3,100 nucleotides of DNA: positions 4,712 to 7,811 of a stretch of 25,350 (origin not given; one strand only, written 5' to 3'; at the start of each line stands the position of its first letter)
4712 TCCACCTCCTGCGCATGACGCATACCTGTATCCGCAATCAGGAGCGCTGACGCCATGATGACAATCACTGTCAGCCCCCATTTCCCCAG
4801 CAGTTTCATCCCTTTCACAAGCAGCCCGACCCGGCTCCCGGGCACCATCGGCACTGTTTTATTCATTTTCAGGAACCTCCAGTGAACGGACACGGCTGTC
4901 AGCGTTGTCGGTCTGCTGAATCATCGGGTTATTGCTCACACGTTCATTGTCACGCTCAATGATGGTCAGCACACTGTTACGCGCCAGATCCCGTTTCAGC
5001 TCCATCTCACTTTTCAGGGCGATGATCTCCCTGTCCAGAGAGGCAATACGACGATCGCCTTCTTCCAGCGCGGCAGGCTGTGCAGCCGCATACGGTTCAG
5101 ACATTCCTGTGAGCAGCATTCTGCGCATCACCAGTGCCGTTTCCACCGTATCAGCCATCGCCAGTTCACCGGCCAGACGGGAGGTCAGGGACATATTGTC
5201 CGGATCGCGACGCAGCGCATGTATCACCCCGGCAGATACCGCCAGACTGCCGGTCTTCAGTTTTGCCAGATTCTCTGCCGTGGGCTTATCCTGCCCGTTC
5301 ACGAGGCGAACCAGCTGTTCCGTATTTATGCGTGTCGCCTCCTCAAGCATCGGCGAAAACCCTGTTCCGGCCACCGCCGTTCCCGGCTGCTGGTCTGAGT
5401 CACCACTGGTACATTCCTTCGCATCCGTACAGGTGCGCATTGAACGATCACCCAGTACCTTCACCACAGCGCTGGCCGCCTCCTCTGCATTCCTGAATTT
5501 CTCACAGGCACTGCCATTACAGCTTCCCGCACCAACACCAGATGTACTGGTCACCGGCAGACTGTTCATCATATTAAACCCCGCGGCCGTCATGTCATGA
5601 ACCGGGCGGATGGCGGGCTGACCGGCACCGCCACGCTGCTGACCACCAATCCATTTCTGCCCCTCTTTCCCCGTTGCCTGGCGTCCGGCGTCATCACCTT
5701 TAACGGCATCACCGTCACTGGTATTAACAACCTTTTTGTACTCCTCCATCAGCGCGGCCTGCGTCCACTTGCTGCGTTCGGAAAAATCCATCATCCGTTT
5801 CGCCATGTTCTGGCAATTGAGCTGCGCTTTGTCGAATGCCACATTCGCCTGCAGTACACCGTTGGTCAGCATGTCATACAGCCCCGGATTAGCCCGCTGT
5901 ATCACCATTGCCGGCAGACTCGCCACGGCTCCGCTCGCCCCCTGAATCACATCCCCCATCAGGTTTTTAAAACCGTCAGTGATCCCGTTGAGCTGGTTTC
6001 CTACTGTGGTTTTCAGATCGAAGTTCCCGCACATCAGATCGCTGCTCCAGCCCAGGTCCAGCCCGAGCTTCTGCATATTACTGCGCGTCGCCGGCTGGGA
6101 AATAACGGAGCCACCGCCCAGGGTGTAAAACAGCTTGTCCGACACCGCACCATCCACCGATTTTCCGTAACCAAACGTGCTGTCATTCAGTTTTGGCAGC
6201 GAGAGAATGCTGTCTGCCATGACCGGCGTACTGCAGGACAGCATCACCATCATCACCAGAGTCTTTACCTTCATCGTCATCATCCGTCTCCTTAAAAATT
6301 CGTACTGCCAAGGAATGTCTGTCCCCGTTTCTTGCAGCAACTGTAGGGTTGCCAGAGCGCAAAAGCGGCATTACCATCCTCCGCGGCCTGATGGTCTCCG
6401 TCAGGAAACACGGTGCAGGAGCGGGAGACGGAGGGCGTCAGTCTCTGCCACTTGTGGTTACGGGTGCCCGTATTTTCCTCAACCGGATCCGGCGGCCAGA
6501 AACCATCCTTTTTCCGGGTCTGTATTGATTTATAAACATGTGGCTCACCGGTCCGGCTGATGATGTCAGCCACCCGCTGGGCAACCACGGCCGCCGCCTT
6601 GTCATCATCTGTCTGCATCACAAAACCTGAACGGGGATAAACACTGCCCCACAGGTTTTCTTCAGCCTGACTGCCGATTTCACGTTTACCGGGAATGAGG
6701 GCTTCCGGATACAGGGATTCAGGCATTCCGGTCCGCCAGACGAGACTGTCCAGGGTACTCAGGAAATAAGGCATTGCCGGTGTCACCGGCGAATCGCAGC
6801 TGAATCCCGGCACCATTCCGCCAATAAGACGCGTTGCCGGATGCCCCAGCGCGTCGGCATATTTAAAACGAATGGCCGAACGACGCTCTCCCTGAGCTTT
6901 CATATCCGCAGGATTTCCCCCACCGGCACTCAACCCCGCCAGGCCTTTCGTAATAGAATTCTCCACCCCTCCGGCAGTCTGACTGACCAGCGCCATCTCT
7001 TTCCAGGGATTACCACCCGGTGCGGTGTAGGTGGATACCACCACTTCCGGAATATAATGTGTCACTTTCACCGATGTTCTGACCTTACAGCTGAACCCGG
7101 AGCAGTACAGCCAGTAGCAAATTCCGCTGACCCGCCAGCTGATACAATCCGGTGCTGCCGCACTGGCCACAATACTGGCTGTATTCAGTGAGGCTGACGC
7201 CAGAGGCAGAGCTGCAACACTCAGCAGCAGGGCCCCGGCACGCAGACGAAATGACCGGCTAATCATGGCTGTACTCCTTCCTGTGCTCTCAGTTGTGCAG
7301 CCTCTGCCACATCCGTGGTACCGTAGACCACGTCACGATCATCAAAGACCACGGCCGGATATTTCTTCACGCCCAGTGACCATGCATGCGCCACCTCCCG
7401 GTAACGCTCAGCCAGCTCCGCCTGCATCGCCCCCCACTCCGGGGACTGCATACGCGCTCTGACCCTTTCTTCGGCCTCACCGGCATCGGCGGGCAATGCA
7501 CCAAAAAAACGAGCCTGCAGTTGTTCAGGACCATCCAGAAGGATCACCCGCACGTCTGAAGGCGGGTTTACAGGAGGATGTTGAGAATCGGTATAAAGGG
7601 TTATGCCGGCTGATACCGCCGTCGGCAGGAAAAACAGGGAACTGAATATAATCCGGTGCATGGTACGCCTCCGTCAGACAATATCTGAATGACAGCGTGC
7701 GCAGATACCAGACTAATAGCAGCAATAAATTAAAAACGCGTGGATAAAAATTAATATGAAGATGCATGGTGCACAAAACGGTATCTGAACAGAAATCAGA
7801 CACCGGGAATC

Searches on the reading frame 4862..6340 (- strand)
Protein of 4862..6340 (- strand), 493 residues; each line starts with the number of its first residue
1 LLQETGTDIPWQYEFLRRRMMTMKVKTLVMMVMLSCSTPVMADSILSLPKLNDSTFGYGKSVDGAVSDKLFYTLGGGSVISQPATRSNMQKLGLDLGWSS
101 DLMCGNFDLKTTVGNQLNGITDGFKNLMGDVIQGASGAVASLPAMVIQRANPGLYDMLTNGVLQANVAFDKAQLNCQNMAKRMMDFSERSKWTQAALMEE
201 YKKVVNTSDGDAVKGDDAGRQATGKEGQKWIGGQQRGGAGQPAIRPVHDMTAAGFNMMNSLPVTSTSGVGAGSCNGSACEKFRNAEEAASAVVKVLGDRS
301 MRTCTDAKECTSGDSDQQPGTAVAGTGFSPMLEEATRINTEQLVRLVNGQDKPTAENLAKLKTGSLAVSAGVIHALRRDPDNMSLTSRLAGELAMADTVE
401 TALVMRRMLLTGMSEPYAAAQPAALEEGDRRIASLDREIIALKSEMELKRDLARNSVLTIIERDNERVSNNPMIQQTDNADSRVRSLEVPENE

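Call 97: search_protein_families(library=ncbifam, proteins=[window:4862-6340:-], max_evalue=0.00001)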
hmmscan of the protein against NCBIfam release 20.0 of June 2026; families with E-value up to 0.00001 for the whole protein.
window:4862-6340:- (493 aa): 1 family
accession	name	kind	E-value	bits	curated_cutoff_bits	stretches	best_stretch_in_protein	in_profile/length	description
TIGR03755.1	conj_TIGR03755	equivalog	1.3e-164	548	270.45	1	67-489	1-418/419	integrating conjugative element protein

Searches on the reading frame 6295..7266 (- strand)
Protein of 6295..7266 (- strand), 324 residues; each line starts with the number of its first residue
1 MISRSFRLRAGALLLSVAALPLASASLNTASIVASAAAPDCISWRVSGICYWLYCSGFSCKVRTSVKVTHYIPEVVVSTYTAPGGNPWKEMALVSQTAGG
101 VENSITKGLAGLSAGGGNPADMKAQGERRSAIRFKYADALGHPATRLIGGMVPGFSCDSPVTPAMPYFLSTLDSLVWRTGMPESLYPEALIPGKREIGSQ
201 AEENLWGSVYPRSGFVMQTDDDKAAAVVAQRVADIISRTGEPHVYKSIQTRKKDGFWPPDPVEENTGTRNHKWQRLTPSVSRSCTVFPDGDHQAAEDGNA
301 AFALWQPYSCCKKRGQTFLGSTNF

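Call 97: search_protein_families(library=ncbifam, proteins=[window:6295-7266:-], max_evalue=0.00001)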
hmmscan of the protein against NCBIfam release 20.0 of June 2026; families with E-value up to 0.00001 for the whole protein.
window:6295-7266:- (324 aa): 1 family
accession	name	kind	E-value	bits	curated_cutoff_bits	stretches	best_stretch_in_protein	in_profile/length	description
TIGR03756.1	conj_TIGR03756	hypoth_equivalog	2.4e-124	414.5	188.35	1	27-322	1-297/298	TIGR03756 family integrating conjugative element protein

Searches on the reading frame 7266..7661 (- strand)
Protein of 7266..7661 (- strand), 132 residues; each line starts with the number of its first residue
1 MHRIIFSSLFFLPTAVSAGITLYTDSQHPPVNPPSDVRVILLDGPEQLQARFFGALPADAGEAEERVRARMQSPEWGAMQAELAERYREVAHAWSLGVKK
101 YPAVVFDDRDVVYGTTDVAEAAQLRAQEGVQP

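Call 97: search_protein_families(library=ncbifam, proteins=[window:7266-7661:-], max_evalue=0.00001)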
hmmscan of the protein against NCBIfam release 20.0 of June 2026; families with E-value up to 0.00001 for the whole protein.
window:7266-7661:- (132 aa): 1 family
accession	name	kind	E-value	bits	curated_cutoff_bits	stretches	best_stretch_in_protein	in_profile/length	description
TIGR03757.1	conj_TIGR03757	hypoth_equivalog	1.2e-38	131.8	73.2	1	19-128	3-112/113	TIGR03757 family integrating conjugative element protein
